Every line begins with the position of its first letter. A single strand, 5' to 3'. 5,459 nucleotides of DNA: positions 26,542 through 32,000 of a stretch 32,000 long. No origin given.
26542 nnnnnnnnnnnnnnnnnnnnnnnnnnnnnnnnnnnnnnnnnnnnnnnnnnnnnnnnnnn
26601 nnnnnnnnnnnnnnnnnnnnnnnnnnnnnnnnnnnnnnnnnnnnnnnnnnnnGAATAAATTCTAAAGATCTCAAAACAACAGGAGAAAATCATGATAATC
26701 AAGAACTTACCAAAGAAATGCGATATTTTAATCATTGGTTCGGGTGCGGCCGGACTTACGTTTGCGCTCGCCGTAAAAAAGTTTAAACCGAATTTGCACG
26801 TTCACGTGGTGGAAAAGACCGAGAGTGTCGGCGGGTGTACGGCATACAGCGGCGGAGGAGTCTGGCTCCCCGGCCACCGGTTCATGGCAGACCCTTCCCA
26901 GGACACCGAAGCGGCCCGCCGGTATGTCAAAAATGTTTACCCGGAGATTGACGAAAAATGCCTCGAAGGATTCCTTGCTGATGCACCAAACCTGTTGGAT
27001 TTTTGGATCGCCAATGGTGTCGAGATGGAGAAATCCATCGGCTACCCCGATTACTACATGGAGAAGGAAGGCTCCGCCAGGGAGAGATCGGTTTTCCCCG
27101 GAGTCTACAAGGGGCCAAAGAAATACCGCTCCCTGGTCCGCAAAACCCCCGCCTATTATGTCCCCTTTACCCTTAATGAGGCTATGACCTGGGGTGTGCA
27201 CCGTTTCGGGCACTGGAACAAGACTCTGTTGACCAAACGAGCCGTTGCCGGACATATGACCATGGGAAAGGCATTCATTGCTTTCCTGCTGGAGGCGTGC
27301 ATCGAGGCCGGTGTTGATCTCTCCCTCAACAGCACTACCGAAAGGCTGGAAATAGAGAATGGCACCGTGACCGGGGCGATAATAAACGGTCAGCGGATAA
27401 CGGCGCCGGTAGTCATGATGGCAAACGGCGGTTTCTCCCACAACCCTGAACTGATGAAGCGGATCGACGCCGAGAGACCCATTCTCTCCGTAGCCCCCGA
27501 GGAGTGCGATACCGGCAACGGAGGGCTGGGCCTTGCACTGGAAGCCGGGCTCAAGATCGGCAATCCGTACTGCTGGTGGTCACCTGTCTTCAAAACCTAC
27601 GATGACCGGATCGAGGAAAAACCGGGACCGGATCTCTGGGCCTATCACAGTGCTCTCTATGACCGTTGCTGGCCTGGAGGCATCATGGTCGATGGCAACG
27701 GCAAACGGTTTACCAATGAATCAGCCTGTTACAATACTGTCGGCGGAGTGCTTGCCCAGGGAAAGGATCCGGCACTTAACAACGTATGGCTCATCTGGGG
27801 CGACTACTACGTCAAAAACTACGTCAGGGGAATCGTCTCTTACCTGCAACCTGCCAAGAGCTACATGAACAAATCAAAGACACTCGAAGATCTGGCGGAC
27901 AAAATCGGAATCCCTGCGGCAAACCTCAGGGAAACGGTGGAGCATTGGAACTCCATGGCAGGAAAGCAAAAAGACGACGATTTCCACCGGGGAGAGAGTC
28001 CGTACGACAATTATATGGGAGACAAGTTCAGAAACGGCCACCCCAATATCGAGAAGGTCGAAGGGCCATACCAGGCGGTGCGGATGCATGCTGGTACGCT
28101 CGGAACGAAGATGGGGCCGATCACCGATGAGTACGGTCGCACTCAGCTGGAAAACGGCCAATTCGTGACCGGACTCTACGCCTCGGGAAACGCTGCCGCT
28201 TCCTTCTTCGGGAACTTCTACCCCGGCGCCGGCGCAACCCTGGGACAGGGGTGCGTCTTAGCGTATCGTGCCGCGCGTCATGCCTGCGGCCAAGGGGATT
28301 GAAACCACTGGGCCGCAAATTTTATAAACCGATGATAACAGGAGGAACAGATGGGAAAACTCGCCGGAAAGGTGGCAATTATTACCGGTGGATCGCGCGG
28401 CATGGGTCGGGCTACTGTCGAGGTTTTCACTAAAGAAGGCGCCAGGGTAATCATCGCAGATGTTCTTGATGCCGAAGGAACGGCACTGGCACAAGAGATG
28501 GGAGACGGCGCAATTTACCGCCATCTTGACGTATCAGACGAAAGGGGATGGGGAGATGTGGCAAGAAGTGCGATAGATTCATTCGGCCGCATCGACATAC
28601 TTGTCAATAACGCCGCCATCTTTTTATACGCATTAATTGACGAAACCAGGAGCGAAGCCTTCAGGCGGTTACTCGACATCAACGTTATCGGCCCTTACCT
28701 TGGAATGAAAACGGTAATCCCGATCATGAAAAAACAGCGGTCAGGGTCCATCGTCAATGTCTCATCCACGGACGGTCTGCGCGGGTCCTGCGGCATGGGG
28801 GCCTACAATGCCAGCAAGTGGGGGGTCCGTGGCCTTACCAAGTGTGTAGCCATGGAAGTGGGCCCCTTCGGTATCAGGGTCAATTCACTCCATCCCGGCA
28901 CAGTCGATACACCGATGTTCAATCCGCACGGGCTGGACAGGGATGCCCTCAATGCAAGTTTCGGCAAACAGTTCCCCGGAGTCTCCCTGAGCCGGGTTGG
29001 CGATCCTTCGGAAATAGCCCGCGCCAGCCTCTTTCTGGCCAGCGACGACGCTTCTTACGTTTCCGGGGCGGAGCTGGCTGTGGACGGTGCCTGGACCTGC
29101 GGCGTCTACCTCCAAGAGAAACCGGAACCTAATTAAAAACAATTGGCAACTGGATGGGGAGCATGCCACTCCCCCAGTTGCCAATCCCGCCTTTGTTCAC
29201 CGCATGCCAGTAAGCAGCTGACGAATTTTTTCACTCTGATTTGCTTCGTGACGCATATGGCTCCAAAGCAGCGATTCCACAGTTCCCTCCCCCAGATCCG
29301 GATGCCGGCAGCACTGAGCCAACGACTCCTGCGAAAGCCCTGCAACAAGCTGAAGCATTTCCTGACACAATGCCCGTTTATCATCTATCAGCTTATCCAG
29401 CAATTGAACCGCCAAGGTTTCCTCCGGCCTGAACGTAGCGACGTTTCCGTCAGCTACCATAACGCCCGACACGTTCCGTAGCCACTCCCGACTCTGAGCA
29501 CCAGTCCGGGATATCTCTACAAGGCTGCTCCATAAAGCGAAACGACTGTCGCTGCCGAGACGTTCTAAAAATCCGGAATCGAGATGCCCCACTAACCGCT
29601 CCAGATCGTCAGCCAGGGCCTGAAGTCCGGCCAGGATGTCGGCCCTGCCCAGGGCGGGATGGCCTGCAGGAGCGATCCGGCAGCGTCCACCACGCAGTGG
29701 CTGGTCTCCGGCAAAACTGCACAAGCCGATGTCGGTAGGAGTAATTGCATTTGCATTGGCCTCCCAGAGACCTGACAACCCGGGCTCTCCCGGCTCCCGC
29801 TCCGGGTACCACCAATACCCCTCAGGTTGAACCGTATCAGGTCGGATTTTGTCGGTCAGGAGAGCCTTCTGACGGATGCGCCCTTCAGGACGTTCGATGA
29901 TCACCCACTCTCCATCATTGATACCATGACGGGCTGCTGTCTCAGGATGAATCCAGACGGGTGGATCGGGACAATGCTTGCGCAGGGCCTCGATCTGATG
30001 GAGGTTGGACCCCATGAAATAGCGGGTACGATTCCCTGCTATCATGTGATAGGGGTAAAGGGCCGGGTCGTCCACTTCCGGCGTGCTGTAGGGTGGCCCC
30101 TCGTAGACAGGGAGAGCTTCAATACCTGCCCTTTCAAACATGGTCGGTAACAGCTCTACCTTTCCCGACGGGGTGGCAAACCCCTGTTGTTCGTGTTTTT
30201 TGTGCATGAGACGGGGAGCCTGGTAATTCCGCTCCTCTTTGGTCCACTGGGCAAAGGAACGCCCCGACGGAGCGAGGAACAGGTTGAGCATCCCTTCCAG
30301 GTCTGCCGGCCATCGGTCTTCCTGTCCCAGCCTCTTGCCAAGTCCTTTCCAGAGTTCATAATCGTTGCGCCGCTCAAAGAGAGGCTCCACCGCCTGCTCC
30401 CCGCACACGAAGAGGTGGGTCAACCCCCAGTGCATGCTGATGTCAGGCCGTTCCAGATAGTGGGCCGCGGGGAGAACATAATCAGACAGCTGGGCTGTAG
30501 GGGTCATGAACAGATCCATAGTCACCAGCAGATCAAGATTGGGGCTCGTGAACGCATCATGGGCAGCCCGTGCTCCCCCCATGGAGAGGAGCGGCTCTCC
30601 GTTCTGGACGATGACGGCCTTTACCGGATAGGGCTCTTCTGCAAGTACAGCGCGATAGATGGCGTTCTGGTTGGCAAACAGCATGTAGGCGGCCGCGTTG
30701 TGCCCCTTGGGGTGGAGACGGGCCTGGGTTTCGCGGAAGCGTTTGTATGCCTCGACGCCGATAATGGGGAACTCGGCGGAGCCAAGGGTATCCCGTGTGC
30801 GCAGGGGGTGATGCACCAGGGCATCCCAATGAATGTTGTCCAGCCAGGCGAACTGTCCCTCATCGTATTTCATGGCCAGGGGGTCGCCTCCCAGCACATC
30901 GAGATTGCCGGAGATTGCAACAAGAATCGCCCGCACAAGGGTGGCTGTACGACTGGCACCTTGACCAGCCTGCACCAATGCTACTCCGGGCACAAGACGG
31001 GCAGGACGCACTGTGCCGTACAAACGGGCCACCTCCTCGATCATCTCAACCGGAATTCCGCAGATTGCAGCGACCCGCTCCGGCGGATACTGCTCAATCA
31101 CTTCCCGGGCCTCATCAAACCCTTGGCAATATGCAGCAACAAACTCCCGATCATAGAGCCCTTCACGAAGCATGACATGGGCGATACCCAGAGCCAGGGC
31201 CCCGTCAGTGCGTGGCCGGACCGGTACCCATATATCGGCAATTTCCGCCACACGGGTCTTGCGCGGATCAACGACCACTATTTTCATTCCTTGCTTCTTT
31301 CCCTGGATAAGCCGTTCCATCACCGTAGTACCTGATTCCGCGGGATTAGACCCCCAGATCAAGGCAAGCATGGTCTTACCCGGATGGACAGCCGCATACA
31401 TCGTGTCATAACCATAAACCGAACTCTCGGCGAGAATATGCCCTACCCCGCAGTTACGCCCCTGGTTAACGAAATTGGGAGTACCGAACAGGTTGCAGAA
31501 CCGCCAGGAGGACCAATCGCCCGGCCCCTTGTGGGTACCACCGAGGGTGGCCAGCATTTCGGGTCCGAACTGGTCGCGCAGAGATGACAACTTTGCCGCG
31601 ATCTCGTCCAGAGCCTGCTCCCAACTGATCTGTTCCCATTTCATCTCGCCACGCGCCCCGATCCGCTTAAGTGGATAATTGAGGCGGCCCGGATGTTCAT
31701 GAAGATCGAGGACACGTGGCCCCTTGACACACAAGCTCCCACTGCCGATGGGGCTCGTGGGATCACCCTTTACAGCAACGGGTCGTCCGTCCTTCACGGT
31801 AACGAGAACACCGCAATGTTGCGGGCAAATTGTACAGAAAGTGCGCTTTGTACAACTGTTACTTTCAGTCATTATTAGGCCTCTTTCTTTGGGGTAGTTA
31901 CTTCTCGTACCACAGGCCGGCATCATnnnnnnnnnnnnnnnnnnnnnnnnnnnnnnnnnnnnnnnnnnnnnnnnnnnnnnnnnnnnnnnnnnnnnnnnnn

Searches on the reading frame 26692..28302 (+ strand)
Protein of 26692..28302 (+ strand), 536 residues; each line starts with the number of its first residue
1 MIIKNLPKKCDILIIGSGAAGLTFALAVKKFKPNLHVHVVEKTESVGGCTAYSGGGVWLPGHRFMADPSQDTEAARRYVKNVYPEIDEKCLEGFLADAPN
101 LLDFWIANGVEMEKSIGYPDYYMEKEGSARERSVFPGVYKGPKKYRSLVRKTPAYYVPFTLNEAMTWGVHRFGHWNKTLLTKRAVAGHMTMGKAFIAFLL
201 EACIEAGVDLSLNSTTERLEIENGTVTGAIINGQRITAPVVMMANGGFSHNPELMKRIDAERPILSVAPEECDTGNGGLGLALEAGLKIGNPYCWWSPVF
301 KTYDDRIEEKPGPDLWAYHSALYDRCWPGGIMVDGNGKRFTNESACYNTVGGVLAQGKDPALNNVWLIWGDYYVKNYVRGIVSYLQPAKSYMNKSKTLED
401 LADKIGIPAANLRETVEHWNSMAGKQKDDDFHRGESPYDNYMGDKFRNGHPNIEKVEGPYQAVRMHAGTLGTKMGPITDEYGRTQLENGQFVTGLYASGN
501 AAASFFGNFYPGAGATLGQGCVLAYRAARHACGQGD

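Call 33: search_protein_families(library=pfam, proteins=[window:26692-28302:+], max_evalue=0.01)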
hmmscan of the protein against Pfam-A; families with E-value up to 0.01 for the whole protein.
window:26692-28302:+ (536 aa): 11 families
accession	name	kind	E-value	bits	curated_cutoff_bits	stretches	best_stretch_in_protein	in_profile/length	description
PF00890.30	FAD_binding_2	-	2.5e-58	198.7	20.4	1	11-517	1-414/414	FAD binding domain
PF01266.30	DAO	-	9e-10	39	27.9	1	11-63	1-52/353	FAD dependent oxidoreductase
PF03486.20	HI0933_like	-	8.6e-08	32.4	50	1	11-56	2-45/244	HI0933-like protein Rossmann domain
PF07992.20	Pyr_redox_2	-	2.6e-07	30.8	26.1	1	11-50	2-41/291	Pyridine nucleotide-disulphide oxidoreductase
PF05834.18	Lycopene_cycl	-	1.1e-06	28.4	23.4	1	11-46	1-36/380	Lycopene cyclase protein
PF01946.23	Thi4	-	2.4e-06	27.4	26.2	1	10-55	18-61/235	Thi4 family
PF13450.12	NAD_binding_8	-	3.1e-06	27.8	21.9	1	14-51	1-36/68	NAD(P)-binding Rossmann-like domain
PF12831.13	FAD_oxidored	-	0.0023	17.7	27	0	11-60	1-48/416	FAD dependent oxidoreductase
PF13738.12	Pyr_redox_3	-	0.0024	17.6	30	0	13-46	1-33/305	Pyridine nucleotide-disulphide oxidoreductase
PF06039.21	Mqo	-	0.0053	15.8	27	1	9-47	2-40/489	Malate:quinone oxidoreductase (Mqo)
PF00070.33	Pyr_redox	-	0.0098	16.8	22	0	12-46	2-34/82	Pyridine nucleotide-disulphide oxidoreductase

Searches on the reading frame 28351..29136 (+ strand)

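Call 33: search_protein_families(library=pfam, proteins=[window:28351-29136:+], max_evalue=0.01)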
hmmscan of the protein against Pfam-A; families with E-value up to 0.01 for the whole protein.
window:28351-29136:+ (261 aa): 4 families
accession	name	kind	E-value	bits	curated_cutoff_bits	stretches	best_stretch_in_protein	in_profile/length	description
PF13561.12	adh_short_C2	-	3.2e-57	194.3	27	1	16-246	6-233/236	Enoyl-(Acyl carrier protein) reductase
PF00106.31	adh_short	-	3.5e-54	183.7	26.6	1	7-193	1-190/195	short chain dehydrogenase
PF08659.16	KR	-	1.7e-07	31.8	22.6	1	9-155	3-152/180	KR domain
PF23441.1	SDR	-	1.3e-05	25.2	27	1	112-246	123-253/258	SDR-like rossmann domain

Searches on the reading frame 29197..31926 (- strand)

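Call 33: search_protein_families(library=pfam, proteins=[window:29197-31926:-], max_evalue=0.01)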
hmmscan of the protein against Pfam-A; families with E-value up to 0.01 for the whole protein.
window:29197-31926:- (909 aa): 3 families
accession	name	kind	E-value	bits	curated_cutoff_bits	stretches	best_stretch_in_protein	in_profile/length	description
PF00384.28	Molybdopterin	-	1.1e-37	130.3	24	1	81-531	1-352/353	Molybdopterin oxidoreductase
PF01568.27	Molydop_binding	-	2.2e-17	63.5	26.8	1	632-732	6-96/110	Molydopterin dinucleotide binding domain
PF04879.21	Molybdop_Fe4S4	-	5.6e-11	42.7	22.7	1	27-74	4-51/55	Molybdopterin oxidoreductase Fe4S4 domain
